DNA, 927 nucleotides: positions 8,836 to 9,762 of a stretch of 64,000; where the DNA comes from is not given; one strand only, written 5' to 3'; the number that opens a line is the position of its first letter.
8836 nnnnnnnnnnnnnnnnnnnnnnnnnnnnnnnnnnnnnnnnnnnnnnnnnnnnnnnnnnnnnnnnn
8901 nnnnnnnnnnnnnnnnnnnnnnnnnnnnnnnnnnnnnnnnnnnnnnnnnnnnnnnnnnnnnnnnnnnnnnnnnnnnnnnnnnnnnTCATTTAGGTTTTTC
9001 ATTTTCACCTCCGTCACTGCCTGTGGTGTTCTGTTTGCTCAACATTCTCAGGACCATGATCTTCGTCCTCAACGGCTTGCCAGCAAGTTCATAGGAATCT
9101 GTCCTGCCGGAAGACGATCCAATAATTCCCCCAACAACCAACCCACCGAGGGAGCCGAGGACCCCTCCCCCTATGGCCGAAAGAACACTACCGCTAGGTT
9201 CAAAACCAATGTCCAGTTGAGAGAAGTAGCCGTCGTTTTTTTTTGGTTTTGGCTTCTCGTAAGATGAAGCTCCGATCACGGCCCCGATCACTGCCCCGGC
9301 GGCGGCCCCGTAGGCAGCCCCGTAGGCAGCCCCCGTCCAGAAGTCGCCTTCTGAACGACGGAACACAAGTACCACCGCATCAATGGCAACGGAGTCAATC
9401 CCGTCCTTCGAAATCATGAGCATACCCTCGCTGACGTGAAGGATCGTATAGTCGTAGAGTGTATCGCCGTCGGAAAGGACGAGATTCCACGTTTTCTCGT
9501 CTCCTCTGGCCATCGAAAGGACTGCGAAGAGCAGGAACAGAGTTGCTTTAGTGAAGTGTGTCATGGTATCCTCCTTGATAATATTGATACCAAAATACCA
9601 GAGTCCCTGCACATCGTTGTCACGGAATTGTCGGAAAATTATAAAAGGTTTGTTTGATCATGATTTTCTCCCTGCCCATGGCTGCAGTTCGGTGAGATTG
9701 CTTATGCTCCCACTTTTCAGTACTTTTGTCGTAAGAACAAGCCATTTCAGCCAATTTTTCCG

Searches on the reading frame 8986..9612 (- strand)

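Call 68: search_protein_families(library=pfam, proteins=[window:8986-9612:-], max_evalue=0.1)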
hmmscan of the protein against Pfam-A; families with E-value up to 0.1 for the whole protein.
window:8986-9612:- (208 aa): 5 families
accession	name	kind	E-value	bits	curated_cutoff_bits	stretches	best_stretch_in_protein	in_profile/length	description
PF13441.11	Gly-zipper_YMGG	-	6.8e-06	26.1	28.9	1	94-114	2-22/45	YMGG-like Gly-zipper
PF13436.11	Gly-zipper_OmpA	-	2.6e-05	24.4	27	1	93-116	2-25/44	Glycine-zipper domain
PF13488.11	Gly-zipper_Omp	-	0.00089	19.6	25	1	93-115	18-40/46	Glycine zipper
PF05433.20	Rick_17kDa_Anti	-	0.019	15.3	24.2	1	98-115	2-19/43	Glycine zipper 2TM domain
PF10247.14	Romo1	-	0.029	15.2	27.6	0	92-118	3-29/66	Reactive mitochondrial oxygen species modulator 1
